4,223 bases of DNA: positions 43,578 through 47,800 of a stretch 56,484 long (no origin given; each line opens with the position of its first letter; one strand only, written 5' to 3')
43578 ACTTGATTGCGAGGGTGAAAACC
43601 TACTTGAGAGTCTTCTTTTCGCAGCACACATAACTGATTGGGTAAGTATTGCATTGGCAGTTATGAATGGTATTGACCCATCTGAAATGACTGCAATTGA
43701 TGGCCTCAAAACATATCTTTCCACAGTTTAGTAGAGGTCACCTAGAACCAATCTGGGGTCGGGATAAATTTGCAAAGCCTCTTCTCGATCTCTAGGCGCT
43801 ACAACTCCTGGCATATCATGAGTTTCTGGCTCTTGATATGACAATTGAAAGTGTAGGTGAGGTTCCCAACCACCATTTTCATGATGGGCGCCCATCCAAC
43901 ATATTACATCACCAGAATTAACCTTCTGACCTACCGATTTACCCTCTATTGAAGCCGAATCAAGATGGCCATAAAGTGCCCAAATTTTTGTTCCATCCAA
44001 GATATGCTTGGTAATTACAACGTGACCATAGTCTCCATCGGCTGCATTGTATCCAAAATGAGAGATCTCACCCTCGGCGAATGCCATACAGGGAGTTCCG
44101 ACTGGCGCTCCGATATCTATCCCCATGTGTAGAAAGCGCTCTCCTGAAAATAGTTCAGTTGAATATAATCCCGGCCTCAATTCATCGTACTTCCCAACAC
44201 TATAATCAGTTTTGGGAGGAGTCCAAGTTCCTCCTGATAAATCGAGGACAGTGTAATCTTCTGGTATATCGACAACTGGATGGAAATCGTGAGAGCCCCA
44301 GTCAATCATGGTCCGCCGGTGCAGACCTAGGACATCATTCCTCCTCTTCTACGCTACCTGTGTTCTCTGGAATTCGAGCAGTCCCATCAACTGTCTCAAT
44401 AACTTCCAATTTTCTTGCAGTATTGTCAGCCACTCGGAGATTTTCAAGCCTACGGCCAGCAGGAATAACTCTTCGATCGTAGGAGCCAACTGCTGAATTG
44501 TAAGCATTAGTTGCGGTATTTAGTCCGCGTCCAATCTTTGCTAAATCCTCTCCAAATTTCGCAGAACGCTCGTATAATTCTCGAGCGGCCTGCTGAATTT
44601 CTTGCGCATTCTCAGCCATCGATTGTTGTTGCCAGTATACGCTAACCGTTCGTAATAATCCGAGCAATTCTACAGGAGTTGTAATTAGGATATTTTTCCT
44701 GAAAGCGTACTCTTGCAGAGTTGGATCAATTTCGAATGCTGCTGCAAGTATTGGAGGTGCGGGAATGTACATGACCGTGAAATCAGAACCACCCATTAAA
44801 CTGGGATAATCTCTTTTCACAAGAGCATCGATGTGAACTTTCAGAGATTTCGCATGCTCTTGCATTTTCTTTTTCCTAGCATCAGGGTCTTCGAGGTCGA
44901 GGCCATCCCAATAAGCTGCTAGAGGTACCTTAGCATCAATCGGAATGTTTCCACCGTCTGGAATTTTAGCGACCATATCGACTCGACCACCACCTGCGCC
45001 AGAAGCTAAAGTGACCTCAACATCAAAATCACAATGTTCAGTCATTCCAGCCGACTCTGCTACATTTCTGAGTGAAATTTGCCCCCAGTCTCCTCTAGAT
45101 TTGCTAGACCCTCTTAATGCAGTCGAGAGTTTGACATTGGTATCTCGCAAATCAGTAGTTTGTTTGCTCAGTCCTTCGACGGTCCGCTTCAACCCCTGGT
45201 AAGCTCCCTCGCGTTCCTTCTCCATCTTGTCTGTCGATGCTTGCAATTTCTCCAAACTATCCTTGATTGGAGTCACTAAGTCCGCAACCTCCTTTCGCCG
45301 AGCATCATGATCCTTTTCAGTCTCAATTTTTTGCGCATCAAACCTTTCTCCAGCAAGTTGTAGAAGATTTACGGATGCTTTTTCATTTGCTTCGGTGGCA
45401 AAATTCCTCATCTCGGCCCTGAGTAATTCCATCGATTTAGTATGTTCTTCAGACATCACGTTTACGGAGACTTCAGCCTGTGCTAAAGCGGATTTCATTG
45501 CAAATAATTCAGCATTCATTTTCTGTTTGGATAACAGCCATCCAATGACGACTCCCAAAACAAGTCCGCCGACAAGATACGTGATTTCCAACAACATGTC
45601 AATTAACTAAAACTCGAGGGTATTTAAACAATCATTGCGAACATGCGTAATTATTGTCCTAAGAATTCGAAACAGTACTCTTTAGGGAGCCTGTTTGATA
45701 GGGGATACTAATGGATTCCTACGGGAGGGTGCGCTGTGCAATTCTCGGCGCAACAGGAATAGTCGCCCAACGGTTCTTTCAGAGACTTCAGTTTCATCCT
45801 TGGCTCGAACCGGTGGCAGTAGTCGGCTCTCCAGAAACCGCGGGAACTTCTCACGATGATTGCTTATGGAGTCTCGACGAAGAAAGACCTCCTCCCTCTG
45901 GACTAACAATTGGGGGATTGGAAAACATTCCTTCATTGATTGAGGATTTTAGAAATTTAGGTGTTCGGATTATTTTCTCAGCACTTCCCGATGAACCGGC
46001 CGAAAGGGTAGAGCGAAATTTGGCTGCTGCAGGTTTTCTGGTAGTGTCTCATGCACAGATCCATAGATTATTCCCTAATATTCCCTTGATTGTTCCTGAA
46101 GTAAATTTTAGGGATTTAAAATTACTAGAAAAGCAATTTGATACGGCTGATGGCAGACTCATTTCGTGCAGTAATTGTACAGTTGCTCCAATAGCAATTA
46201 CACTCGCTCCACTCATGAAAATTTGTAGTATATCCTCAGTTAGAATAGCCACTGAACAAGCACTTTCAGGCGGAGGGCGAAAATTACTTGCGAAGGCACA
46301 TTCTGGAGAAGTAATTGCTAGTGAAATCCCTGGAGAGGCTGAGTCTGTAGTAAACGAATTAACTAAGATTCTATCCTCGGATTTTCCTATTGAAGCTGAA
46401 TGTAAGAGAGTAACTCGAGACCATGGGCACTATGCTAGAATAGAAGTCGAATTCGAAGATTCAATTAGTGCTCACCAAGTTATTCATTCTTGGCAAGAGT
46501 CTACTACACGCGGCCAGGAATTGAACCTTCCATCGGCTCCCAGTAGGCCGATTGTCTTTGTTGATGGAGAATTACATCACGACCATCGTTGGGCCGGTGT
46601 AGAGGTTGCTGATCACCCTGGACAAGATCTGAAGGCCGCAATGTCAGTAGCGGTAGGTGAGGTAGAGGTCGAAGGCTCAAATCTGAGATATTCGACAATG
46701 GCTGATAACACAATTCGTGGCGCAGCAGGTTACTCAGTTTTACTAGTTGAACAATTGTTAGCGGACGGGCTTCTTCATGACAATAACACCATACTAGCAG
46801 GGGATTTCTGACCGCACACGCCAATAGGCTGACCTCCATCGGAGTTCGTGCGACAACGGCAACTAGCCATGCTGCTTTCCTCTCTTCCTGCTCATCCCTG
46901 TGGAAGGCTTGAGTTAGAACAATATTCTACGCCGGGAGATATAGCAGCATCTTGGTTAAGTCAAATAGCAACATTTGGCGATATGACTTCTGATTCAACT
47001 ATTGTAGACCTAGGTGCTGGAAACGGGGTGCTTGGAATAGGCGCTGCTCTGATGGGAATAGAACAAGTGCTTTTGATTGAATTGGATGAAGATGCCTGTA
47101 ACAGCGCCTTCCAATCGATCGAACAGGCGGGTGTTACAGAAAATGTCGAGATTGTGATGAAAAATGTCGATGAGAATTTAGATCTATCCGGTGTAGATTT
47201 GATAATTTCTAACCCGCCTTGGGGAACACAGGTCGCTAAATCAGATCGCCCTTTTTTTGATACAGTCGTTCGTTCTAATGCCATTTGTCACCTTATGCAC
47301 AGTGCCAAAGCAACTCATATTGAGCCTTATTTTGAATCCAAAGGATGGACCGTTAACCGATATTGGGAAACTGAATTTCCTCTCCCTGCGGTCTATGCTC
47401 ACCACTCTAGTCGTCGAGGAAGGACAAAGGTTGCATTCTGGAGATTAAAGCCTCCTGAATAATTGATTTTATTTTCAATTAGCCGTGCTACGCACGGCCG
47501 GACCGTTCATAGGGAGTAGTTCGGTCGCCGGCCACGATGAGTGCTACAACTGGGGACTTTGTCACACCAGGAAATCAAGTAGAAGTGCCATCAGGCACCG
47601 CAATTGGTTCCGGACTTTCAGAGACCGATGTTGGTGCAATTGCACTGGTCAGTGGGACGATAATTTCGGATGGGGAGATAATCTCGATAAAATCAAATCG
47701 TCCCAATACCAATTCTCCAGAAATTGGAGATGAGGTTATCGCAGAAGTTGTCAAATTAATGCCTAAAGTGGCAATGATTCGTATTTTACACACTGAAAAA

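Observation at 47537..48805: Exosome cap protein Csl4 fused to a zinc knuckle, a textbook RRM and an RG tail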

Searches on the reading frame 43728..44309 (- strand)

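Call 10: search_protein_families(library=pfam, proteins=[window:43728-44309:-], max_evalue=0.001)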
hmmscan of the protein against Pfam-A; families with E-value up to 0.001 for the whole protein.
window:43728-44309:- (193 aa): 1 family
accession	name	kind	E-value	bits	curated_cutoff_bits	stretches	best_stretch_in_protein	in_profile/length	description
PF01551.29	Peptidase_M23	-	2.8e-18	66.3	28.7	1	61-160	3-91/96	Peptidase family M23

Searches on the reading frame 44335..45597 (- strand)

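Call 10: search_protein_families(library=pfam, proteins=[window:44335-45597:-], max_evalue=0.001)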
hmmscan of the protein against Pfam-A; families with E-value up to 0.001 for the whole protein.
window:44335-45597:- (420 aa): 1 family
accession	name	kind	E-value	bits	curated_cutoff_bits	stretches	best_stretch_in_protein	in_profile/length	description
PF02646.22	RmuC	-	2.3e-82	276.8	26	1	104-392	3-289/291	RmuC family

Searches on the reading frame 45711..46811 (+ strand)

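Call 10: search_protein_families(library=pfam, proteins=[window:45711-46811:+], max_evalue=0.001)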
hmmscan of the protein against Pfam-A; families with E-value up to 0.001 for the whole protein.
window:45711-46811:+ (366 aa): 2 families
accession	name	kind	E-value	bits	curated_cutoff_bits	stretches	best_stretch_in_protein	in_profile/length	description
PF01118.30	Semialdhyde_dh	-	9.6e-17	62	26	1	9-137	2-119/121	Semialdehyde dehydrogenase, NAD binding domain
PF02774.23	Semialdhyde_dhC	-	1.2e-06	29.3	26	0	165-194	1-35/184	Semialdehyde dehydrogenase, dimerisation domain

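Call 66: search_protein_families(library=ncbifam, proteins=[window:45711-46811:+], max_evalue=0.00001)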
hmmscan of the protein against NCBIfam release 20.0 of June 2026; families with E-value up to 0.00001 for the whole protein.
window:45711-46811:+ (366 aa): 6 families
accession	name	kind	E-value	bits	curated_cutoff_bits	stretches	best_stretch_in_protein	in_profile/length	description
NF006416.0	PRK08664.1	subfamily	1.9e-70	237.8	232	1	7-355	4-349/350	aspartate-semialdehyde dehydrogenase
TIGR00978.1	asd_EA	equivalog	5.6e-66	222.9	301.2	1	7-349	1-340/342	aspartate-semialdehyde dehydrogenase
NF011456.0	PRK14874.1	equivalog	8.1e-23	81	223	1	7-192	5-167/346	aspartate-semialdehyde dehydrogenase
TIGR01296.1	asd_B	equivalog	9.4e-19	67.7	324.2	1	97-194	74-165/339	aspartate-semialdehyde dehydrogenase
NF005229.0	PRK06728.1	equivalog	1.8e-08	33.7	628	1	84-192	68-168/347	aspartate-semialdehyde dehydrogenase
TIGR01850.1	argC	equivalog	3.9e-06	26.3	233.6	0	145-207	138-202/345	N-acetyl-gamma-glutamyl-phosphate reductase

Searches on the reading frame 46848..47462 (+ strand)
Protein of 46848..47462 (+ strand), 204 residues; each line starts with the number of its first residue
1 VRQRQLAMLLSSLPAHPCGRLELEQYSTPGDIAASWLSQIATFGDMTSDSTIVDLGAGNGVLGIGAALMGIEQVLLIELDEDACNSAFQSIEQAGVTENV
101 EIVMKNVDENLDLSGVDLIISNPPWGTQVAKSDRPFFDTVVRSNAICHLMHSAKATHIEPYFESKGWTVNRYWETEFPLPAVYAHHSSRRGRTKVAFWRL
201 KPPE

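Call 10: search_protein_families(library=pfam, proteins=[window:46848-47462:+], max_evalue=0.001)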
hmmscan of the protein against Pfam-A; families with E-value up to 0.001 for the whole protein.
window:46848-47462:+ (204 aa): 7 families
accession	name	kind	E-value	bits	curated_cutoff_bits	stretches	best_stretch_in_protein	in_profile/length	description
PF05175.20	MTS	-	9.1e-13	48.6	23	1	48-131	31-114/170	Methyltransferase small domain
PF06325.19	PrmA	-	2.4e-09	37.6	22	1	47-122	160-233/296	Ribosomal protein L11 methyltransferase (PrmA)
PF03602.21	Cons_hypoth95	-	2.3e-07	31.1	24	1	47-130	40-128/182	Conserved hypothetical protein 95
PF13847.12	Methyltransf_31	-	7.6e-07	29.3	27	1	48-128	3-82/145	Methyltransferase domain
PF01170.24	UPF0020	-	9.6e-06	25.9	22.3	1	45-131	25-137/197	RMKL-like, methyltransferase domain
PF10294.15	Methyltransf_16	-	6.9e-05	23.1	21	1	32-120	27-125/174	Lysine methyltransferase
PF13649.12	Methyltransf_25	-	8.7e-05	23.6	27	1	52-122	1-71/97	Methyltransferase domain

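Call 49: search_solved_structures(query=window:46848-47462:+, max_evalue=0.001)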
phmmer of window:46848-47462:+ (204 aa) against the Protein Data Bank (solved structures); distinct sequences matched with E-value up to 0.001: 7.
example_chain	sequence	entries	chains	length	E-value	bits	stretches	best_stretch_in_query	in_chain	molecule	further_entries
1wy7_A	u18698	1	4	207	1.7e-23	86.5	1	2-200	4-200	hypothetical protein PH1948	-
1ne2_A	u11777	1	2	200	7.7e-18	68.1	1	20-197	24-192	hypothetical protein ta1320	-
9ohl_C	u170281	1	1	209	1.7e-15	60.5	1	4-190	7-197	rRNA N(6)-adenosine-methyltransferase METTL5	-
6h2u_A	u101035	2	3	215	1.8e-15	60.4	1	4-190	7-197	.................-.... protein 5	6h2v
3lga_A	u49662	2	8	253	0.00011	25.1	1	40-130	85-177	SAM-dependent methyltransferase | SAM-dependent methyltransferase, putative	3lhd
3mb5_A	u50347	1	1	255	0.00011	25.1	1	40-130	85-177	SAM-dependent methyltransferase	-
3p9n_A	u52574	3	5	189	0.00022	24.1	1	41-133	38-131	POSSIBLE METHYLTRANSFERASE (METHYLASE) | Putative methyltransferase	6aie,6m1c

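Call 66: search_protein_families(library=ncbifam, proteins=[window:46848-47462:+], max_evalue=0.00001)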
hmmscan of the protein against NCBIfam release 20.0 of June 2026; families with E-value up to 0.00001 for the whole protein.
window:46848-47462:+ (204 aa): 7 families
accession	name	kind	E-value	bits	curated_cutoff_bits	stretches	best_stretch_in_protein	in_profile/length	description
TIGR00406.1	prmA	equivalog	6e-10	39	183.15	1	48-122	159-232/288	50S ribosomal protein L11 methyltransferase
TIGR03533.1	L3_gln_methyl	equivalog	5.2e-09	35.8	229.7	1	46-127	119-201/284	50S ribosomal protein L3 N(5)-glutamine methyltransferase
TIGR03534.1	RF_mod_PrmC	equivalog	2.8e-08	33.6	199.1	1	48-125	88-166/253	peptide chain release factor N(5)-glutamine methyltransferase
TIGR00536.1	hemK_fam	subfamily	8.5e-08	31.6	115.5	1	45-125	108-192/286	HemK family protein methyltransferase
NF047853.1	tRm6a37MtseTrmN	equivalog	5e-07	29.7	350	1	45-128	40-127/244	tRNA(1)(Val) (adenine(37)-N(6))-methyltransferase TrmN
NF001785.0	PRK00517.2-2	equivalog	3.2e-06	26.5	188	1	48-122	145-218/282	50S ribosomal protein L11 methyltransferase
NF011528.0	PRK14968.1-2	equivalog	6.2e-06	25.9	171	1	47-125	37-117/205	putative methyltransferase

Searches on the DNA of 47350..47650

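Call 87: search_rna_families(source=window, start=47350, end=47650, threshold=evalue, max_evalue=10)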
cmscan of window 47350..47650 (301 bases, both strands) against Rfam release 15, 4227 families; matches with E-value up to 10: 0.
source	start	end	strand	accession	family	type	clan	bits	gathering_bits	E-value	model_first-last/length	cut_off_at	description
